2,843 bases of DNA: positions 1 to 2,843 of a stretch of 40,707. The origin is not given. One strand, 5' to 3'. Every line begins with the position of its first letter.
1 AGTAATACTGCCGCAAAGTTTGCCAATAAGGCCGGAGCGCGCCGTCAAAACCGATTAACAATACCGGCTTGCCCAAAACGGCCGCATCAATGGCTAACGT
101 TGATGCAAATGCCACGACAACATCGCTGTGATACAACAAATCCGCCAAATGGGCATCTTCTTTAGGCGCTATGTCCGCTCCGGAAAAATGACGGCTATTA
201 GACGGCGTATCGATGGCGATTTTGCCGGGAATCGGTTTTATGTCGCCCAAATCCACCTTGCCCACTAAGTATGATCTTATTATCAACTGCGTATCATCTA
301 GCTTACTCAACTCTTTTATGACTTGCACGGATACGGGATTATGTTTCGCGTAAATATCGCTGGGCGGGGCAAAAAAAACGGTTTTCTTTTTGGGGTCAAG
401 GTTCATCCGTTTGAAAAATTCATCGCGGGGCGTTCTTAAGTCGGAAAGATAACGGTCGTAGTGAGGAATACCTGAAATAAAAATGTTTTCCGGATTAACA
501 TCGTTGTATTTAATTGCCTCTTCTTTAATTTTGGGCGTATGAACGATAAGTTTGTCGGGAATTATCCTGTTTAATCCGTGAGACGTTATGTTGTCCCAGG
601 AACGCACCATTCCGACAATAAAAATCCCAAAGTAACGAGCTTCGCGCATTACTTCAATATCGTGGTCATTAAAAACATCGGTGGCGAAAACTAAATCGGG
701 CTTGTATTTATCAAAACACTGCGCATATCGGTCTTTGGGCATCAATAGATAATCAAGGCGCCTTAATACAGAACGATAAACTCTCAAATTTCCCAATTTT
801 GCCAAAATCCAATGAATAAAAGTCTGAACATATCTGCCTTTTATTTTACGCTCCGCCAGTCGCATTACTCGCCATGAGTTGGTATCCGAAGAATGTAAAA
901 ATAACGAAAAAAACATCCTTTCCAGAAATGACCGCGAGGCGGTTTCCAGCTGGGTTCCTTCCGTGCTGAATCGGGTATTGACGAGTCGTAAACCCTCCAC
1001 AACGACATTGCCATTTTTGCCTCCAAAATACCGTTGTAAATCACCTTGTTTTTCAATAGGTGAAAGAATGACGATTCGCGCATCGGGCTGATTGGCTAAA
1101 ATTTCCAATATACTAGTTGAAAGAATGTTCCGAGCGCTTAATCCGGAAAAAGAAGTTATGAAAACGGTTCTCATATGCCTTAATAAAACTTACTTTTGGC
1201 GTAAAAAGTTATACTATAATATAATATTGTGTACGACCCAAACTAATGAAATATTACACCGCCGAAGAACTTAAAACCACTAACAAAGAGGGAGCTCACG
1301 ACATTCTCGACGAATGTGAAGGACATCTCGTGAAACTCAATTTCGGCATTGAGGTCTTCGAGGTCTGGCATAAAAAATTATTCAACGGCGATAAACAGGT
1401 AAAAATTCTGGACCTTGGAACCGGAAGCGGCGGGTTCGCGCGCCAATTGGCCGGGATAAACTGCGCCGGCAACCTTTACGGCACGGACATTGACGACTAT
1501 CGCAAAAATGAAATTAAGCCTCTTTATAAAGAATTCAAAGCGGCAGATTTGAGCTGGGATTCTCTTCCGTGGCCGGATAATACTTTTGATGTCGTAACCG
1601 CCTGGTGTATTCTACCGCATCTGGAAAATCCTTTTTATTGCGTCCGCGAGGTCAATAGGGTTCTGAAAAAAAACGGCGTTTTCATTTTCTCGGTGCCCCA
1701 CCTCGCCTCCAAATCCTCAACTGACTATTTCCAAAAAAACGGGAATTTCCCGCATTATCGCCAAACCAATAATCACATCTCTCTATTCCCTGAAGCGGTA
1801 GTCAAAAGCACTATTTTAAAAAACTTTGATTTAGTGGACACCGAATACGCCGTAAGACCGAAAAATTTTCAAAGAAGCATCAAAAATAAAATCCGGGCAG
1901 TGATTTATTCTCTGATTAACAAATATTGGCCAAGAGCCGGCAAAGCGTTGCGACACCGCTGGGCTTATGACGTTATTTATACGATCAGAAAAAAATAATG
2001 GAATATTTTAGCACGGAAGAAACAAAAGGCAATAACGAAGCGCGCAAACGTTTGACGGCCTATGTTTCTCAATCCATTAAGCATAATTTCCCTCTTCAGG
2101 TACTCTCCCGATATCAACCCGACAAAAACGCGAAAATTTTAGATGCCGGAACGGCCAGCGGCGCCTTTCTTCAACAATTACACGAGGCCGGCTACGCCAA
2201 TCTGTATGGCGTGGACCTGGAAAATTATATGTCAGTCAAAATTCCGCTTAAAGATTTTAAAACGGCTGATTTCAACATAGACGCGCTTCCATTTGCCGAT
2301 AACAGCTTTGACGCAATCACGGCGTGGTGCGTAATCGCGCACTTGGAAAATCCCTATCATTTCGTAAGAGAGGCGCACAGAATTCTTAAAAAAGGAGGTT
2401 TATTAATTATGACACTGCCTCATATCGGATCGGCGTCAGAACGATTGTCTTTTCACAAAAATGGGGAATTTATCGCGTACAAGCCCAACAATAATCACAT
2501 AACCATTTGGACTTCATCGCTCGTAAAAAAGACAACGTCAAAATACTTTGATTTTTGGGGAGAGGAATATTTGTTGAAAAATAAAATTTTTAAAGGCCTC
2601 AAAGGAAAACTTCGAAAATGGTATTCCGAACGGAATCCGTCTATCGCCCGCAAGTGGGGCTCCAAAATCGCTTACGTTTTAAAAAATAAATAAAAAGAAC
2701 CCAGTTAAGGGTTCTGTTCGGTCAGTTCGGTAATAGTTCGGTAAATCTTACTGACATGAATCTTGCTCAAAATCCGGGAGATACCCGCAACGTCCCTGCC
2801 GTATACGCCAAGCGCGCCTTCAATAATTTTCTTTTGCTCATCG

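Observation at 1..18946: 14-gene co-directional glycan operon with a complete CMP-nonulosonic (sialic-acid-type) branch plus heavy tailoring, in a CPR-like genome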

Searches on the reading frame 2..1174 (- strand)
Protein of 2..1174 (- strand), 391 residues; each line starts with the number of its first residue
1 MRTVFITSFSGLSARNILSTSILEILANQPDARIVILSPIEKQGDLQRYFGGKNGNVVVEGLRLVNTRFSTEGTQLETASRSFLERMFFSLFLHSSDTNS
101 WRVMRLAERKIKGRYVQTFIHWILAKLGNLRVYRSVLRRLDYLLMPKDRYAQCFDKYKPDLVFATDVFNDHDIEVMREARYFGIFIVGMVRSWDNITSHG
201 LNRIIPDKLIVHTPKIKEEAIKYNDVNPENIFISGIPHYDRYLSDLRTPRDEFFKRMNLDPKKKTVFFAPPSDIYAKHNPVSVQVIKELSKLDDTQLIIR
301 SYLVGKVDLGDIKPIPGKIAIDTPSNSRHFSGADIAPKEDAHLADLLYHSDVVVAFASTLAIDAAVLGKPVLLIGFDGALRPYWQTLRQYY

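Call 15: search_protein_families(library=pfam, proteins=[window:2-1174:-], max_evalue=1)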
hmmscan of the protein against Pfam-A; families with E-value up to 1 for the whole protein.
window:2-1174:- (391 aa): 4 families
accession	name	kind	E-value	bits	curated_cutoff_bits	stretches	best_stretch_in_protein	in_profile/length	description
PF04464.20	Glyphos_transf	-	0.00023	20.7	22.1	1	210-377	139-295/367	CDP-Glycerol:Poly(glycerophosphate) glycerophosphotransferase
PF04007.18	DUF354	-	0.0097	15.5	22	1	332-372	241-283/349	Protein of unknown function (DUF354)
PF11353.13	DUF3153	-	0.12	12.5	21.4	1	296-340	94-141/191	Protein of unknown function (DUF3153)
PF25554.1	PTS_EIIB_BC_N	-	0.19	12.4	27.4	1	334-382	25-73/88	PTS system fructose specific EIIB'BC N-terminal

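Call 81: search_protein_families(library=ncbifam, proteins=[window:2-1174:-], max_evalue=1e-10)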
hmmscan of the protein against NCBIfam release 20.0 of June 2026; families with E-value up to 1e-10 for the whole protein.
window:2-1174:- (391 aa): 1 family
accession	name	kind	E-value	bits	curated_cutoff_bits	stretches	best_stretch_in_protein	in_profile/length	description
NF046086.1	BFO_1060_trans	domain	1.2e-13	51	200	0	151-270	40-169/365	BFO_1060 family glycosyltransferase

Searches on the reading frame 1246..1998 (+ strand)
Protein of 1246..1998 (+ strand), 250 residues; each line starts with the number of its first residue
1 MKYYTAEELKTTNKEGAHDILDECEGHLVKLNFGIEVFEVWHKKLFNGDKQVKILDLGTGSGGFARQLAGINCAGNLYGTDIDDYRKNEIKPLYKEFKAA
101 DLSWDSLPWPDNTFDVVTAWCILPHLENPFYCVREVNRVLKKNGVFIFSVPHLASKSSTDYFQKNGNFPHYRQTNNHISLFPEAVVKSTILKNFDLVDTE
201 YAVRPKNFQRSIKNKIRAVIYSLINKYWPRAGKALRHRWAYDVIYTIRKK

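Call 4: search_protein_families(library=pfam, proteins=[window:1246-1998:+], max_evalue=0.01)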
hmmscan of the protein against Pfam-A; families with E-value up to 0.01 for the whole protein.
window:1246-1998:+ (250 aa): 8 families
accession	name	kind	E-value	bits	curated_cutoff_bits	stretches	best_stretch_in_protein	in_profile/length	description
PF08241.18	Methyltransf_11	-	7.4e-16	59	21.2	1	55-148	1-95/95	Methyltransferase domain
PF13489.12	Methyltransf_23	-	3.5e-14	53.3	27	1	48-184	20-148/164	Methyltransferase domain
PF13847.12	Methyltransf_31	-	3.1e-13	50.1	27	1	49-152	2-113/145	Methyltransferase domain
PF13649.12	Methyltransf_25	-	3.2e-11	44.2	27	1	54-144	1-97/97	Methyltransferase domain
PF08242.18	Methyltransf_12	-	1e-08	36.2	30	1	55-146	1-98/98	Methyltransferase domain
PF03141.22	Methyltransf_29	-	5.5e-06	25.7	23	1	54-161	121-230/506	Putative S-adenosyl-L-methionine-dependent methyltransferase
PF05219.18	DREV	-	0.00034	20.2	26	1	47-149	91-187/265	DREV methyltransferase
PF01209.24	Ubie_methyltran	-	0.00052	19.9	20.1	1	38-147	32-150/233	ubiE/COQ5 methyltransferase family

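Call 10: find_encoding_contigs(protein=window:1246-1998:+, flank=10000, max_places=6)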
Protein window:1246-1998:+ (250 aa): 3 contigs read that carry it; 3 places shown.
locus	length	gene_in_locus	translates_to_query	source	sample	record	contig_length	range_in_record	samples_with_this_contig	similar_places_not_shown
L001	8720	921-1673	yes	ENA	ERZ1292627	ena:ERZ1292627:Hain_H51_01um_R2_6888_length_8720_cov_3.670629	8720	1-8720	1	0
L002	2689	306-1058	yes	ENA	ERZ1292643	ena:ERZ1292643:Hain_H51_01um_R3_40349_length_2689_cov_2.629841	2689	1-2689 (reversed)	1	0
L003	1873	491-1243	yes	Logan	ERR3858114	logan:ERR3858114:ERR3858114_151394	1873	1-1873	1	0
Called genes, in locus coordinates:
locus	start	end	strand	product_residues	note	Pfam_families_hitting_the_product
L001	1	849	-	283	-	?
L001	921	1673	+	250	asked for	PF13489:Methyltransf_23, PF03141:Methyltransf_29 (weak), PF08241:Methyltransf_11, PF08242:Methyltransf_12, PF13649:Methyltransf_25, PF13847:Methyltransf_31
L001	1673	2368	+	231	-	PF13489:Methyltransf_23, PF13847:Methyltransf_31, PF08241:Methyltransf_11, PF08242:Methyltransf_12, PF13649:Methyltransf_25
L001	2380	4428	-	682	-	PF02310:B12-binding, PF04055:Radical_SAM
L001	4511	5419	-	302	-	PF01522:Polysacc_deac_1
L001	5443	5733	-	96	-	-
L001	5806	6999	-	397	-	PF02350:Epimerase_2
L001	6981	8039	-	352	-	PF03102:NeuB, PF08666:SAF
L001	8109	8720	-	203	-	?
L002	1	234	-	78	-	?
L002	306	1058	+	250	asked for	PF13489:Methyltransf_23, PF03141:Methyltransf_29 (weak), PF08241:Methyltransf_11, PF08242:Methyltransf_12, PF13649:Methyltransf_25, PF13847:Methyltransf_31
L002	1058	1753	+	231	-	PF13489:Methyltransf_23, PF13847:Methyltransf_31, PF08241:Methyltransf_11, PF08242:Methyltransf_12, PF13649:Methyltransf_25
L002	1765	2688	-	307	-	?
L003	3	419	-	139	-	?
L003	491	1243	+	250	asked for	PF13489:Methyltransf_23, PF03141:Methyltransf_29 (weak), PF08241:Methyltransf_11, PF08242:Methyltransf_12, PF13649:Methyltransf_25, PF13847:Methyltransf_31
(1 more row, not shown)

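Call 81: search_protein_families(library=ncbifam, proteins=[window:1246-1998:+], max_evalue=1e-10)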
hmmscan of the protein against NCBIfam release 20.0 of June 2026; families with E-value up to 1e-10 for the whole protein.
window:1246-1998:+ (250 aa): 1 family
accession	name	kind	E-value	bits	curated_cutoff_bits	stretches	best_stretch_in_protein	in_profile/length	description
NF045667.1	MTase_DVU1556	equivalog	5.9e-12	45.5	155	1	47-149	19-120/213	DVU_1556 family methyltransferase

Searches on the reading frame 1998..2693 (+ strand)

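Call 4: search_protein_families(library=pfam, proteins=[window:1998-2693:+], max_evalue=0.01)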
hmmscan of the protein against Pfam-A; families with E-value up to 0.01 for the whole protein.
window:1998-2693:+ (231 aa): 10 families
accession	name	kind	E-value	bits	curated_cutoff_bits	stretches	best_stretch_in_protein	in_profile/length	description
PF08241.18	Methyltransf_11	-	8.4e-19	68.5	21.2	1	48-138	1-95/95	Methyltransferase domain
PF13489.12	Methyltransf_23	-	4.5e-16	59.4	27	1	36-172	13-146/164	Methyltransferase domain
PF13649.12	Methyltransf_25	-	1.6e-12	48.4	27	1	47-134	1-97/97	Methyltransferase domain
PF13847.12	Methyltransf_31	-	1.9e-12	47.5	27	1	42-142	2-113/145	Methyltransferase domain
PF08242.18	Methyltransf_12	-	1.8e-09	38.6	30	1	48-136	1-98/98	Methyltransferase domain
PF05148.21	Methyltransf_8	-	3.1e-05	24.4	27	1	93-138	112-156/219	Hypothetical methyltransferase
PF07021.18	MetW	-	8.4e-05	22.7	21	1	44-157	14-126/193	Methionine biosynthesis protein MetW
PF01728.25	FtsJ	-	0.00046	20.6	24.1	1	34-94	11-75/181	FtsJ-like methyltransferase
PF01209.24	Ubie_methyltran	-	0.0008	19.3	20.1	1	93-137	106-150/233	ubiE/COQ5 methyltransferase family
PF08003.17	Methyltransf_9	-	0.0027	17.2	23.8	1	36-139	108-218/315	Protein of unknown function (DUF1698)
